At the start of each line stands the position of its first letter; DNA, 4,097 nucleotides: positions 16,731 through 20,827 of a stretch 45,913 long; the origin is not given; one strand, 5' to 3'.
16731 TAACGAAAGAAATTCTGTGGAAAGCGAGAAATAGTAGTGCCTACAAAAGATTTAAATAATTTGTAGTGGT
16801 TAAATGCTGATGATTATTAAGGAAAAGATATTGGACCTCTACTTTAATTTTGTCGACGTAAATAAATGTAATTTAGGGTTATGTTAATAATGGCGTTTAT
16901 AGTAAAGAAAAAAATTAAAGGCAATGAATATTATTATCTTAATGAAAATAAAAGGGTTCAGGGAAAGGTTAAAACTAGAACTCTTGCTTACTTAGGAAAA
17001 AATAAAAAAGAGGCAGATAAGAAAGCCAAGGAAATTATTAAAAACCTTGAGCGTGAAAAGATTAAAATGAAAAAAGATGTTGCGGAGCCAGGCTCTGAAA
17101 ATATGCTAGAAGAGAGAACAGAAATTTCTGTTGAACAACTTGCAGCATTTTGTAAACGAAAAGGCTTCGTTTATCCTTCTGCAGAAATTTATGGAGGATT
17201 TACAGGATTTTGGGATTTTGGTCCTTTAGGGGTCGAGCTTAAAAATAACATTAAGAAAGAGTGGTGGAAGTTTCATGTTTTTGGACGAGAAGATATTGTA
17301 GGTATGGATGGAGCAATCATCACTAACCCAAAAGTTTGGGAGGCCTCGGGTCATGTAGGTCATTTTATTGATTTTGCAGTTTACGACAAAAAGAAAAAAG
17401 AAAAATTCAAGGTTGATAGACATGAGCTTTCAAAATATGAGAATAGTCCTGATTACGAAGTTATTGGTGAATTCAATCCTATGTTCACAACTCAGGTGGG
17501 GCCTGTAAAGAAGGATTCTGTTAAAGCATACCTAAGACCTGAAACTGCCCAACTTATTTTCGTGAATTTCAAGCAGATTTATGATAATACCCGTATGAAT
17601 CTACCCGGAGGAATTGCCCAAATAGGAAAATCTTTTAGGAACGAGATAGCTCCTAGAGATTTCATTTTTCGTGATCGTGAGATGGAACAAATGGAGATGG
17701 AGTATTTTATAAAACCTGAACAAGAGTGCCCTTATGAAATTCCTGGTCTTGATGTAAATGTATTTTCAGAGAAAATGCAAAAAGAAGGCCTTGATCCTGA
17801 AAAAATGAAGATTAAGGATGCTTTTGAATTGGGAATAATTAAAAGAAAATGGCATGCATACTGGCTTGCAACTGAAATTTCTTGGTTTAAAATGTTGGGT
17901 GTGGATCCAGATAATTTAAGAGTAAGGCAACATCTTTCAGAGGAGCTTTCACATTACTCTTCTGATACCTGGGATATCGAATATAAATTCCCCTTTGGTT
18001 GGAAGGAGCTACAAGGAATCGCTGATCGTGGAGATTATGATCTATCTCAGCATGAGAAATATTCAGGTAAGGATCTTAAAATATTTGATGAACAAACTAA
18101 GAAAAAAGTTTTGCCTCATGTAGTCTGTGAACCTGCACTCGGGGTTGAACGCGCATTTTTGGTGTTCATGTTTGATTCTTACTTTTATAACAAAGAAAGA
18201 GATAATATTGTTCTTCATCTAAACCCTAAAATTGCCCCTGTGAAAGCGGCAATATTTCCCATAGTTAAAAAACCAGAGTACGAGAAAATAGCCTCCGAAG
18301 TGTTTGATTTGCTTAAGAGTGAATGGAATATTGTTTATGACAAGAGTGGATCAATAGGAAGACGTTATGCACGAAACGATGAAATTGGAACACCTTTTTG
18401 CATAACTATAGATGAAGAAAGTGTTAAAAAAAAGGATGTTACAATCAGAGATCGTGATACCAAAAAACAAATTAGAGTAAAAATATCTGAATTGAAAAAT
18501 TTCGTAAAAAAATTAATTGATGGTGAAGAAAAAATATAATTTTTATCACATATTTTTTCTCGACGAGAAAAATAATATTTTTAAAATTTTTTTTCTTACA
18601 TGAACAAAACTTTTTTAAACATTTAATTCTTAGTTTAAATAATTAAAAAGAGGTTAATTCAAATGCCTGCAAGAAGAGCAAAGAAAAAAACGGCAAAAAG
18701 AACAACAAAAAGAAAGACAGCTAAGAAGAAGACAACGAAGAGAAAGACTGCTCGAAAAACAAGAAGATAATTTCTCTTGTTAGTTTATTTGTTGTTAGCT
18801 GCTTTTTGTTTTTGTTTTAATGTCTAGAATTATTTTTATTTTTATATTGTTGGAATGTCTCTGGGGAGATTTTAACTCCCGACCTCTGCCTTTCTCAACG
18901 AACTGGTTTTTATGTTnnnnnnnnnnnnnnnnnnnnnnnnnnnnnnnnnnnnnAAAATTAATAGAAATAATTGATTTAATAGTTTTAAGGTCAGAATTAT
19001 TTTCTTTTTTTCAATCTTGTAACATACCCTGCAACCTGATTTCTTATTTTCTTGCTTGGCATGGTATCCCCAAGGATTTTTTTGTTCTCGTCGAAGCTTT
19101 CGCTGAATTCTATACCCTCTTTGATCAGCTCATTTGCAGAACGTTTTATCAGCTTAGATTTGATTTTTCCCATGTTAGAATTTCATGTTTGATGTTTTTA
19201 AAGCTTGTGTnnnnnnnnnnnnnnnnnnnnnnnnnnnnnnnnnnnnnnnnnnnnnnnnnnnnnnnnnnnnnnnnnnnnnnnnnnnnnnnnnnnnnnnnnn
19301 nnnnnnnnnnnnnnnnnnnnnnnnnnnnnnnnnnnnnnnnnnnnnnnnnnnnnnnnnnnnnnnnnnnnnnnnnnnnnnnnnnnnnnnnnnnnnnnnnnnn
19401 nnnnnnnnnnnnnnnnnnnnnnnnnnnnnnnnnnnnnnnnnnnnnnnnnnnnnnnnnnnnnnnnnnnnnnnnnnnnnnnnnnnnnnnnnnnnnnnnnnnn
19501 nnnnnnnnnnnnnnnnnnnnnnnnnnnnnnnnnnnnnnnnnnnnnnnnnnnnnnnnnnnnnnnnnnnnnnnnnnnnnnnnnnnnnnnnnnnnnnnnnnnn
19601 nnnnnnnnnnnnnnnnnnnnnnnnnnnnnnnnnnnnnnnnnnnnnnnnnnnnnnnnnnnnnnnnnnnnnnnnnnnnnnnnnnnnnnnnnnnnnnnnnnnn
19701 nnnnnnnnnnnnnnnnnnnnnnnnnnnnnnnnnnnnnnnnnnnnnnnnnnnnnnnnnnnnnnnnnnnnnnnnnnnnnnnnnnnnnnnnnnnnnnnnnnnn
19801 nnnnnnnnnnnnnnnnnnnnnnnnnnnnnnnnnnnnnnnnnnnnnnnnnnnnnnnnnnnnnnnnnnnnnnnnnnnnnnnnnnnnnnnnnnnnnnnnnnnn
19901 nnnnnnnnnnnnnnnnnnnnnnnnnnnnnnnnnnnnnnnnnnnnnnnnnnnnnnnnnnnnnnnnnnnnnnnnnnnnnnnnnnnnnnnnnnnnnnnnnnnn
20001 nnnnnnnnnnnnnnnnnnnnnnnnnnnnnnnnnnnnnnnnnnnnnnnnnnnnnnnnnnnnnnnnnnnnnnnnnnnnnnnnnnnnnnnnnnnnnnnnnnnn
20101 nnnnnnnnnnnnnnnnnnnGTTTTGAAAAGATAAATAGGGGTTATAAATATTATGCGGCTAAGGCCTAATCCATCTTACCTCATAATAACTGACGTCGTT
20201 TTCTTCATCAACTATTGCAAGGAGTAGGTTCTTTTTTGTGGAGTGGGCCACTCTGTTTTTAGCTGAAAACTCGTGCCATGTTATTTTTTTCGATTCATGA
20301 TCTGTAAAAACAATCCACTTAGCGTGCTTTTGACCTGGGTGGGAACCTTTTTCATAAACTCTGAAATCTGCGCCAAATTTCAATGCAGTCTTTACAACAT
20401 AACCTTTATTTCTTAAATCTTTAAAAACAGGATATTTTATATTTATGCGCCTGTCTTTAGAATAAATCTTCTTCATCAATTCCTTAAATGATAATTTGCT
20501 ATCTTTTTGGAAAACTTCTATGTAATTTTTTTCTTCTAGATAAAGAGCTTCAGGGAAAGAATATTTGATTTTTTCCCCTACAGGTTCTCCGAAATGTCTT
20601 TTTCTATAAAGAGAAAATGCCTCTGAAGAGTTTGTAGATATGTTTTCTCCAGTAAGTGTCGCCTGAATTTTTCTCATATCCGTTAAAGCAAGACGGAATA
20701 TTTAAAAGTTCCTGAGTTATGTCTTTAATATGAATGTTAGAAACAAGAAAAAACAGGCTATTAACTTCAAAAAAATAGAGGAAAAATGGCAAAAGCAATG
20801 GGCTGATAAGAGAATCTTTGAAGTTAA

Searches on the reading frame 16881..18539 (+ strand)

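Call 68: search_protein_families(library=pfam, proteins=[window:16881-18539:+], max_evalue=0.001)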
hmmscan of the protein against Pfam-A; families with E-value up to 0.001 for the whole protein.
window:16881-18539:+ (552 aa): 2 families
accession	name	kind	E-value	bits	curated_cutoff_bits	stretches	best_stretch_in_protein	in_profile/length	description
PF03129.25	HGTP_anticodon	-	7e-20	71.4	21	1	455-544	1-93/94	Anticodon binding domain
PF00587.30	tRNA-synt_2b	-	4.7e-06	27.2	29.3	1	214-428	9-174/179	tRNA synthetase class II core domain (G, H, P, S and T)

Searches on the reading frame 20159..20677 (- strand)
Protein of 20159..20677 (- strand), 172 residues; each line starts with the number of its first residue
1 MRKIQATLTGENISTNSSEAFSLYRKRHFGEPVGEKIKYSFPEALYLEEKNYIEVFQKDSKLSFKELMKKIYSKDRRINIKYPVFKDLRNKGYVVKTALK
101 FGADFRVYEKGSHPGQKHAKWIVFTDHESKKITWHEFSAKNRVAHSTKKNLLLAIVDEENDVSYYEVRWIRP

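Call 69: search_protein_families(library=pfam, proteins=[window:20159-20677:-], max_evalue=0.001)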
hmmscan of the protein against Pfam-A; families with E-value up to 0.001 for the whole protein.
window:20159-20677:- (172 aa): 2 families
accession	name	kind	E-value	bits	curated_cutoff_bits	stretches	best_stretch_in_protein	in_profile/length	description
PF01974.23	tRNA_int_endo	-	1e-29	102.9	27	1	80-164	3-85/85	tRNA intron endonuclease, catalytic C-terminal domain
PF02778.19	tRNA_int_endo_N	-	1.8e-10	40.6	21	1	5-68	2-67/67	tRNA intron endonuclease, N-terminal domain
